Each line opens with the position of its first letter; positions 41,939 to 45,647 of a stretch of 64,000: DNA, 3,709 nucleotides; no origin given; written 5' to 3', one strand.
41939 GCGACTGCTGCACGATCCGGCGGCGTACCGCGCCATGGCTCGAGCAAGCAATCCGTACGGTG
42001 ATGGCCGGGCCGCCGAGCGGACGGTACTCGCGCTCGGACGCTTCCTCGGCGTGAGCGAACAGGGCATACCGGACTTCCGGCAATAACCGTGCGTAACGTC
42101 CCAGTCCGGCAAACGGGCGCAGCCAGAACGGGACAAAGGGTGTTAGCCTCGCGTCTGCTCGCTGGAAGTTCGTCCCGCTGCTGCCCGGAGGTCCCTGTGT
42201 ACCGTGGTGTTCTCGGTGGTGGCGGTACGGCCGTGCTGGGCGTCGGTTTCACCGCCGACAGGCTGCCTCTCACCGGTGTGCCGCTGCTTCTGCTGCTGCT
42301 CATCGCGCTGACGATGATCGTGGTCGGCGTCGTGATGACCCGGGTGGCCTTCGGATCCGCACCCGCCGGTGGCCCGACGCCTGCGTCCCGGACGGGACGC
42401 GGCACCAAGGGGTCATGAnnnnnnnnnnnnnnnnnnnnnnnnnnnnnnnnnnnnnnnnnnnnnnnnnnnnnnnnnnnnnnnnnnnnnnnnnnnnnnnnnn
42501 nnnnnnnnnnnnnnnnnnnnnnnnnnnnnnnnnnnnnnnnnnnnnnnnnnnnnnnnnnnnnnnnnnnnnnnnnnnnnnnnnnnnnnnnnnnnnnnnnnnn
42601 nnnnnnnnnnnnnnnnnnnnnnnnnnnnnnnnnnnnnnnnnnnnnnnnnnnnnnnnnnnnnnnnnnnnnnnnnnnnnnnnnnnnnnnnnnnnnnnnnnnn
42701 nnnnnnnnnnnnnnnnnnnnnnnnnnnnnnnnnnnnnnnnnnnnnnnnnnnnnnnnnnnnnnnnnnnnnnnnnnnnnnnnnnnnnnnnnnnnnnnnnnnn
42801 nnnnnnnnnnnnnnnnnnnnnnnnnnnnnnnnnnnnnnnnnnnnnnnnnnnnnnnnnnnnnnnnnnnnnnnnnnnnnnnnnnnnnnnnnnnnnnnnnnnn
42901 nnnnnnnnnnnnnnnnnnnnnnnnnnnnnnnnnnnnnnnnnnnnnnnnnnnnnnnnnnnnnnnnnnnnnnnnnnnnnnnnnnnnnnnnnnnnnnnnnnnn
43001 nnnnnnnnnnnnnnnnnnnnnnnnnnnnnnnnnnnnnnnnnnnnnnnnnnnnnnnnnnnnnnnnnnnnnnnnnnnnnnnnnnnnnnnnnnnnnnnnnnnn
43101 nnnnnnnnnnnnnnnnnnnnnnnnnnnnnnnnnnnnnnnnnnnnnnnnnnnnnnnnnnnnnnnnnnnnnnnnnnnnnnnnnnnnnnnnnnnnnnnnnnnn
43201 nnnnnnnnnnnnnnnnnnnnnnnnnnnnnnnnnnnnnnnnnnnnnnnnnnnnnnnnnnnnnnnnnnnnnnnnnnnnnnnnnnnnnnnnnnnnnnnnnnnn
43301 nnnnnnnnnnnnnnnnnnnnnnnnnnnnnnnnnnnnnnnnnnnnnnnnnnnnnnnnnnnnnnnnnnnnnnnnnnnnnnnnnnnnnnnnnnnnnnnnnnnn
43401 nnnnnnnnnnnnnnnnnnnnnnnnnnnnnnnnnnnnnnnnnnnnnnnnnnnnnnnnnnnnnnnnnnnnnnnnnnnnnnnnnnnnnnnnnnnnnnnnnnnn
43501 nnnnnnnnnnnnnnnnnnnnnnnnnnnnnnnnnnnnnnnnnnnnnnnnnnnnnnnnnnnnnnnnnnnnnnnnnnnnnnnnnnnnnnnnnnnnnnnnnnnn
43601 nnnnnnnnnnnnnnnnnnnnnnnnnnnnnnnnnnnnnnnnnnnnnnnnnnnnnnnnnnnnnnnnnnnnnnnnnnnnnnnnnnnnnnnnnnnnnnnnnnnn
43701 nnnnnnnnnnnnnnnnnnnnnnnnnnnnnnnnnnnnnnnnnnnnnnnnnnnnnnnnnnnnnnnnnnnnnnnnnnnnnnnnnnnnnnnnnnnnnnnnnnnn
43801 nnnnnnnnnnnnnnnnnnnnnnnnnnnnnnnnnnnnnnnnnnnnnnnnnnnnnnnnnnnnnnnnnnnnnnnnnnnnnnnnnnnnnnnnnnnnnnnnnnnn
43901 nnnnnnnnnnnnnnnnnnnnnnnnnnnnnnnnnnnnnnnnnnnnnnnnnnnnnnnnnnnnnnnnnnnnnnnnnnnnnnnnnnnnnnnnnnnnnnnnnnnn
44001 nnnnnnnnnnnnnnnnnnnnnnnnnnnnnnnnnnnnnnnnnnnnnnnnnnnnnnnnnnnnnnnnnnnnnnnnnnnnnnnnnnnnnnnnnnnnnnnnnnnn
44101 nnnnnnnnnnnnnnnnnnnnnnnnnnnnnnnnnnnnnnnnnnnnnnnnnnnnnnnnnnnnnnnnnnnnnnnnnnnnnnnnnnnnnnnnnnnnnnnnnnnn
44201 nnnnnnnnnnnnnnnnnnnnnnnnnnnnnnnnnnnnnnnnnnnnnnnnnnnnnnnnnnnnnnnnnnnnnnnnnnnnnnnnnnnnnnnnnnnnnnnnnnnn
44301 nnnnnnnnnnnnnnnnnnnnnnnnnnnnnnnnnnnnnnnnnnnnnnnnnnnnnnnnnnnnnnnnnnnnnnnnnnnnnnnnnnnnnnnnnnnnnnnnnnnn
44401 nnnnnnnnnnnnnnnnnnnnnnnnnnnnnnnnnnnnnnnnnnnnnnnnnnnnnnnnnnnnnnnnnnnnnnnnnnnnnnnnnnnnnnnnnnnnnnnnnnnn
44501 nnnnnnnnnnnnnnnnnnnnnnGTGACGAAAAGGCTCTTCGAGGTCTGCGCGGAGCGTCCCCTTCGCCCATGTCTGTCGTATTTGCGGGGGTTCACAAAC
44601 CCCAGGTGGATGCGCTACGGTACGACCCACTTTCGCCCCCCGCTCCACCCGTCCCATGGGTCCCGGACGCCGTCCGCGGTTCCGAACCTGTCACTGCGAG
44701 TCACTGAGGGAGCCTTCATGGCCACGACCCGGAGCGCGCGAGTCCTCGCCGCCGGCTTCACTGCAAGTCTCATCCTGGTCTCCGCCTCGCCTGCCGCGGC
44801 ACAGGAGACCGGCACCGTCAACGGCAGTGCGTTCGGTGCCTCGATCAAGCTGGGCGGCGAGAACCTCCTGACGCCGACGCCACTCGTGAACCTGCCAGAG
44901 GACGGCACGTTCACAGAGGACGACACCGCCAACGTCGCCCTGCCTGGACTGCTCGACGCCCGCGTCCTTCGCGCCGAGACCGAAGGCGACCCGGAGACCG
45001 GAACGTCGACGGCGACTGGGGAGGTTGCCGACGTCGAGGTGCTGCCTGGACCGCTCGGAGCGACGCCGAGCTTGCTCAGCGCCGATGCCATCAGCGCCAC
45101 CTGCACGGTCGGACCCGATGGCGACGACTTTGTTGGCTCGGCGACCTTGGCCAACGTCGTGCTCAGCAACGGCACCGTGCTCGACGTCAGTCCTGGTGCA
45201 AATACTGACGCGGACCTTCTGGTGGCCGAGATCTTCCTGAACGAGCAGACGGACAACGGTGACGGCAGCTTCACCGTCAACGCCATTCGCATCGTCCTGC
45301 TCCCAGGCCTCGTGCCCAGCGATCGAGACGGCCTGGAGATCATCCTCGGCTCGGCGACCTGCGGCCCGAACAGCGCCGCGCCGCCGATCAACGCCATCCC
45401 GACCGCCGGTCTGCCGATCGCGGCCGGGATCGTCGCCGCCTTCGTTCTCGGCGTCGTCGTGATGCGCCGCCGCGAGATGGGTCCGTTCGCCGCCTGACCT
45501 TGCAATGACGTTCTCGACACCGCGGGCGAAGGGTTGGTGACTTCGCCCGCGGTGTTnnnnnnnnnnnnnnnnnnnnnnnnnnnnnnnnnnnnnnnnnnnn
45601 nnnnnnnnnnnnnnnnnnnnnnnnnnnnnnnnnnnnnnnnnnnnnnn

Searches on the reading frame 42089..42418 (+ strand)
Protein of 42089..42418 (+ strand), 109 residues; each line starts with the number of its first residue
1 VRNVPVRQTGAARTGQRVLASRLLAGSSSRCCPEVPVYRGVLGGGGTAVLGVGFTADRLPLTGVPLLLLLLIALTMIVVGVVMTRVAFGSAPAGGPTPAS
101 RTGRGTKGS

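Call 10: search_protein_families(library=ncbifam, proteins=[window:42089-42418:+], max_evalue=10)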
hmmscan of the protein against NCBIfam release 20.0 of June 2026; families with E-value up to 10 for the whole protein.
window:42089-42418:+ (109 aa): 1 family
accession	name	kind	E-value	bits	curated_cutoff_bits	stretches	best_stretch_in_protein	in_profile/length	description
NF038083.1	CU044_5270_fam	subfamily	3.6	7.3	100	1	64-105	27-70/284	CU044_5270 family protein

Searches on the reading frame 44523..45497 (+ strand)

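Call 6: search_protein_families(library=ncbifam, proteins=[window:44523-45497:+], max_evalue=0.01)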
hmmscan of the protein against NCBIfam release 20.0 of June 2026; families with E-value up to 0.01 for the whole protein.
window:44523-45497:+ (324 aa): 1 family
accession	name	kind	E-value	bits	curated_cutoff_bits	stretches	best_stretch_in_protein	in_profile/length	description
NF040603.2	choice_anch_P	subfamily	1.4e-26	93.6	27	1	100-281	2-183/185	choice-of-anchor P family protein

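Call 7: search_protein_families(library=pfam, proteins=[window:44523-45497:+], max_evalue=0.01)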
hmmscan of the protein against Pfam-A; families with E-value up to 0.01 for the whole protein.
window:44523-45497:+ (324 aa): 0 families
